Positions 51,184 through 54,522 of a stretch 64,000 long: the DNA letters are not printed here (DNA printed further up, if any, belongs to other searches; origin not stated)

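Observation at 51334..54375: Tandem-duplicated PilB/GspE secretion ATPase encoded as a single 1013-aa polypeptide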

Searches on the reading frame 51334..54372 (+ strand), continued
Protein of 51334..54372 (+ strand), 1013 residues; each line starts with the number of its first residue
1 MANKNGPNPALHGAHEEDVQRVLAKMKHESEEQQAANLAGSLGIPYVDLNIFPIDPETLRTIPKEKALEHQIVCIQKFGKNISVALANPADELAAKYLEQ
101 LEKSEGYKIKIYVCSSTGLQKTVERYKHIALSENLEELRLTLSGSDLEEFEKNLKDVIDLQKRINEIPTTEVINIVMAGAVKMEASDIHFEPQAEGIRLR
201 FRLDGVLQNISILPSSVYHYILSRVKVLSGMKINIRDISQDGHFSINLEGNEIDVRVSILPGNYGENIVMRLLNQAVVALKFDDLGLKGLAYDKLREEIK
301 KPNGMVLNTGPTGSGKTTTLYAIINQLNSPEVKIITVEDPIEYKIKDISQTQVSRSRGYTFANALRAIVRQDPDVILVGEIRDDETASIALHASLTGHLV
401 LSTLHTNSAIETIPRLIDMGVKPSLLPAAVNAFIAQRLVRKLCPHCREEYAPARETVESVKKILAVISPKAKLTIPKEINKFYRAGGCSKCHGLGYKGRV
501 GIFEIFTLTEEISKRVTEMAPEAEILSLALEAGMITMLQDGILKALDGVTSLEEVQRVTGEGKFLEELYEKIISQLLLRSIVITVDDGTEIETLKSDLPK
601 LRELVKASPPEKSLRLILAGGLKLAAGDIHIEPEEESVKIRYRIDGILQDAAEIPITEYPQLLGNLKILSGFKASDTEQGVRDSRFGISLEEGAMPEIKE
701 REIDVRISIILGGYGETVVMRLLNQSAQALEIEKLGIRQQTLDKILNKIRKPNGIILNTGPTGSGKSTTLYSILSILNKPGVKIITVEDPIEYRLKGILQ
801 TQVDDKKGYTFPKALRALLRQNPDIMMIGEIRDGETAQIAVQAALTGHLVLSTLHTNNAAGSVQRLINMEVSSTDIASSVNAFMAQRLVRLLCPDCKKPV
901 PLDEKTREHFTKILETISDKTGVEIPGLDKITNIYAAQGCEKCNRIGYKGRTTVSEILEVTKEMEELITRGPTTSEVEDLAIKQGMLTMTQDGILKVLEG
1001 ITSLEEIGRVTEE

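Call 51: predict_structure(alignment_id=A3)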
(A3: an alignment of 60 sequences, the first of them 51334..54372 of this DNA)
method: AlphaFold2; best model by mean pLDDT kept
length: 1013 residues; sequences in the alignment: 60
mean_pLDDT: 78.9   pTM: 0.47
mean pLDDT of the five models: 78.9, 76.2, 73.4, 72.5, 72.1
residues with pLDDT >= 90: 147; 70-90: 680; 50-70: 124; < 50: 62
segments of 3 or more residues with pLDDT < 50: 1-18, 20-29, 131-138, 562-578, 725-729
pLDDT, mean of each block of 10 residues (from residue 1): 32 43 49 77 80 74 84 86 86 85 86 85 71 46 58 54 61 77 82 86 77 80 78 66 76 80 83 69 75 87 90 79 82 81 74 69 85 86 88 91 87 88 90 90 91 75 73 80 86 81 87 85 77 84 91 82 48 50 84 71 80 85 81 87 77 84 76 54 72 76 76 74 56 84 90 91 80 85 77 66 70 79 86 89 91 89 91 92 91 89 86 88 80 85 78 90 92 90 91 90 86 64
secondary structure, 60 per line:
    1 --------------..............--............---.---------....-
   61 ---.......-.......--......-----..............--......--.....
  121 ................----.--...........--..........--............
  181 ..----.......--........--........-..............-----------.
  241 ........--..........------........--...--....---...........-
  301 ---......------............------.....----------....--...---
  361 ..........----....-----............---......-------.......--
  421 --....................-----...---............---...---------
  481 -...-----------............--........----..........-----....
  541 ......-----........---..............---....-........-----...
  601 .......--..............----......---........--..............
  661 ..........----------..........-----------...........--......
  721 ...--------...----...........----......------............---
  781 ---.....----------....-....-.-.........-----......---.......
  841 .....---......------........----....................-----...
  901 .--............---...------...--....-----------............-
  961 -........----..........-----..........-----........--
elements in order (helices of 4 or more, strands of 3 or more residues): H15-28 H31-42 H56-59 H64-70 E72-78 E81-86 H92-105 E108-113 H116-136 H144-154 H157-166 H169-182 E187-193 E196-203 E206-213 H215-228 E240-248 E251-260 E267-274 H282-285 H289-299 E304-309 H316-327 E334-338 E349-352 H361-370 E375-378 H384-395 E399-404 H412-418 H423-429 E430-442 E448-450 H454-465 E482-484 E496-507 H510-517 H522-531 H537-546 H552-559 H563-576 E580-583 H585-592 H598-607 H610-623 E628-633 E637-644 E647-655 H656-670 E681-690 E702-712 E715-723 H739-749 E754-759 H766-777 E784-788 E799-802 H811-819 E825-830 H834-845 E849-854 H861-868 H873-879 E880-892 E898-901 H904-915 E933-936 E948-959 H962-969 H974-983 H989-998 H1004-1011

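Call 56: fold_search(model_id=the predicted structure, library=pdb)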
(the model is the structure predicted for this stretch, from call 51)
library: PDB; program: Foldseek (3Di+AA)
matches with E <= 10: 1707; with E <= 0.001: 240
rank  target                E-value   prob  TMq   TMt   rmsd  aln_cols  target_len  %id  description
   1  5oiu_B                7.4e-44  1.00  0.36  0.91   2.9       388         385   42  Crystal structure of PilF type IV pilus assembly ATPase from Thermus thermophilus (released 2018-08-08)
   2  4pht_C                7.4e-44  1.00  0.26  0.58  23.9       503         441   35  ATPase GspE in complex with the cytoplasmic domain of GspL from the Vibrio vulnificus type II Secretion system (released 2014-11-26)
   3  4pht_B                7.9e-44  1.00  0.26  0.58  24.0       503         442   35  ATPase GspE in complex with the cytoplasmic domain of GspL from the Vibrio vulnificus type II Secretion system (released 2014-11-26)
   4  4pht_A                9.8e-44  1.00  0.26  0.58  23.6       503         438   35  ATPase GspE in complex with the cytoplasmic domain of GspL from the Vibrio vulnificus type II Secretion system (released 2014-11-26)
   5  5tsh_E                5.1e-43  1.00  0.35  0.89   3.0       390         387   43  PilB from Geobacter metallireducens bound to AMP-PNP (released 2017-05-17)
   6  5zfr_C                9.9e-43  1.00  0.33  0.80   4.8       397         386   43  Crystal structure of PilB, an extension ATPase motor of Type IV pilus, from Geobacter sulfurreducens (released 2018-09-19)
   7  5it5_A                1.7e-42  1.00  0.36  0.92   2.6       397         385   42  Thermus thermophilus PilB core ATPase region (released 2016-10-19)
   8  5tsh_C                1.9e-42  1.00  0.36  0.92   3.0       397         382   42  PilB from Geobacter metallireducens bound to AMP-PNP (released 2017-05-17)
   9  5oiu_C                6.8e-42  1.00  0.33  0.80   4.7       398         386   41  Crystal structure of PilF type IV pilus assembly ATPase from Thermus thermophilus (released 2018-08-08)
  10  1p9w                  8.9e-42  1.00  0.33  0.81   4.9       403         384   43  Crystal Structure of Vibrio cholerae putative NTPase EpsE (released 2003-10-14)
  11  5zfr_B                1.1e-41  1.00  0.35  0.87   3.0       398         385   42  Crystal structure of PilB, an extension ATPase motor of Type IV pilus, from Geobacter sulfurreducens (released 2018-09-19)
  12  5tsg_B                1.1e-41  1.00  0.36  0.92   2.9       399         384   43  PilB from Geobacter metallireducens bound to ADP (released 2017-05-17)
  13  5tsh_F                1.9e-41  1.00  0.36  0.91   3.2       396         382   43  PilB from Geobacter metallireducens bound to AMP-PNP (released 2017-05-17)
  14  5tsh_A                2.3e-41  1.00  0.35  0.91   3.0       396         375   43  PilB from Geobacter metallireducens bound to AMP-PNP (released 2017-05-17)
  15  6olj_A                2.3e-41  1.00  0.35  0.89   3.2       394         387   44  CryoEM structure of PilB from Geobacter metallireducens: C2ccocco conformation (released 2019-11-20)
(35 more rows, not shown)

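Call 65: search_protein_families(library=pfam, proteins=[P0137], max_evalue=0.01)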
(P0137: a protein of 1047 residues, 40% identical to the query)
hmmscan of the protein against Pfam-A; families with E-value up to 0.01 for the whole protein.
P0137 (1047 aa): 22 families
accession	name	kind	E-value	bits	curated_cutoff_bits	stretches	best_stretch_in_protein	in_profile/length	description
PF00437.27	T2SSE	-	3.3e-236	783.3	24.9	2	661-1042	6-370/370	Type II/IV secretion system protein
PF00482.28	T2SSF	-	5.4e-22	78.5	25.2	2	118-203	2-88/125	Type II secretion system (T2SS), protein F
PF13401.12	AAA_22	-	3.1e-06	28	27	0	798-840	6-48/130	AAA domain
PF25199.1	nSTAND_NTPase5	-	1.3e-05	25.5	34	0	361-389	38-66/145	Novel STAND NTPase 5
PF20720.3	nSTAND3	-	1.6e-05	25.1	27.2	0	363-394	16-48/155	Novel STAND NTPase 3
PF13191.12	AAA_16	-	2e-05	25.6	32.6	0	354-396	10-60/167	AAA ATPase domain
PF13173.12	AAA_14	-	5.1e-05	23.7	27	0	799-837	4-43/129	AAA domain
PF02492.25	cobW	-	7e-05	22.9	20.7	0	800-824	3-27/180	CobW/HypB/UreG, nucleotide-binding domain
PF13555.12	AAA_29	-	0.00015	21.9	27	0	362-381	20-39/61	P-loop containing region of AAA domain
PF13604.12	AAA_30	-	0.00018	21.7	27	0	787-828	8-49/191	AAA domain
PF01637.24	ATPase_2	-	0.00021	21.6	33.2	0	796-823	19-46/225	ATPase domain predominantly from Archaea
PF00005.33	ABC_tran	-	0.00022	22.3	25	0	800-832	14-45/137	ABC transporter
PF13476.12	AAA_23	-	0.00024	22.2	27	0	798-816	20-38/201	AAA domain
PF05729.18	NACHT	-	0.00062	20.1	26.7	0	799-821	2-24/167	NACHT domain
PF13481.12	AAA_25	-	0.0012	18.9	27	0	799-818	35-54/195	AAA domain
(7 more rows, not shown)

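Call 67: find_encoding_contigs(protein=P0056, flank=10000, max_places=2)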
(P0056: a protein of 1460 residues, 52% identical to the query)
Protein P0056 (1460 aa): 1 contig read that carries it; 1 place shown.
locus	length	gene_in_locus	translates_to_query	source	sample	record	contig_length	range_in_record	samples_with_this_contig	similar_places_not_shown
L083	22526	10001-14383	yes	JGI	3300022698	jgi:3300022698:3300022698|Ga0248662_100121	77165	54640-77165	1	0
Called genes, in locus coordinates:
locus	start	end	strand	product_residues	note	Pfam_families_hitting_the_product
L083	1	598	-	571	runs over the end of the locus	PF09972:DUF2207, PF20990:DUF2207_C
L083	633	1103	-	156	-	PF02681:DUF212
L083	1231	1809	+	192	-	PF04011:LemA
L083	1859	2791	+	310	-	PF01435:Peptidase_M48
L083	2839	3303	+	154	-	-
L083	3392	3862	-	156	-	-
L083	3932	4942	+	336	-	PF06068:TIP49 (faint), PF05496:RuvB_N, PF01078:Mg_chelatase (faint), PF13191:AAA_16 (faint), PF00004:AAA, PF07728:AAA_5, PF17864:AAA_lid_4, PF05491:WHD_RuvB, +1 more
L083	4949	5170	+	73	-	-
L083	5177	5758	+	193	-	PF03703:bPH_2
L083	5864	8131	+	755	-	PF00932:LTD, PF18911:PKD_4, PF00801:PKD, PF00932:LTD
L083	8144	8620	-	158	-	PF02367:TsaE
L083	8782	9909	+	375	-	PF01368:DHH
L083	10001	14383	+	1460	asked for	PF01935:DUF87 (faint), PF05157:MshEN (weak), PF03215:Rad17 (faint), PF14532:Sigma54_activ_2 (faint), PF16796:Microtub_bd (faint), PF00437:T2SSE, PF00004:AAA (faint), PF00437:T2SSE, +23 more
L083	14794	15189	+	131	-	PF09685:MamF_MmsF (weak)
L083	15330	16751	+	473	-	PF00224:PK, PF03328:HpcH_HpaI (weak), PF02887:PK_C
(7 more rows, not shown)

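Call 68: find_encoding_contigs(protein=P0138, flank=10000, max_places=2)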
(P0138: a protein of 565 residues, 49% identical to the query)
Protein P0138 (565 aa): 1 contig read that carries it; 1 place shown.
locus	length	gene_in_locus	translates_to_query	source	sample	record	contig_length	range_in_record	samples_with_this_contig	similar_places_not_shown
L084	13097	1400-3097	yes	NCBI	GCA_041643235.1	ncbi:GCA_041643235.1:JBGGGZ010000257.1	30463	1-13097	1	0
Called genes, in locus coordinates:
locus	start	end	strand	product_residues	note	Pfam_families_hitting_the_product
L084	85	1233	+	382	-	PF01368:DHH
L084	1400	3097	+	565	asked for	PF05157:MshEN (weak), PF00437:T2SSE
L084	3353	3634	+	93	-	-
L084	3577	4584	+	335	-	PF05496:RuvB_N, PF07728:AAA_5 (faint), PF00004:AAA, PF17864:AAA_lid_4, PF05491:WHD_RuvB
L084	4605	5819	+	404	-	PF18895:T4SS_pilin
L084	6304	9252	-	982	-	PF00912:Transgly, PF00905:Transpeptidase, PF17957:Big_7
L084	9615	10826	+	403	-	PF00579:tRNA-synt_1b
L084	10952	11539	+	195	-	-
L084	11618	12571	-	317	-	-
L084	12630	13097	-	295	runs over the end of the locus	PF00480:ROK, PF02685:Glucokinase (faint)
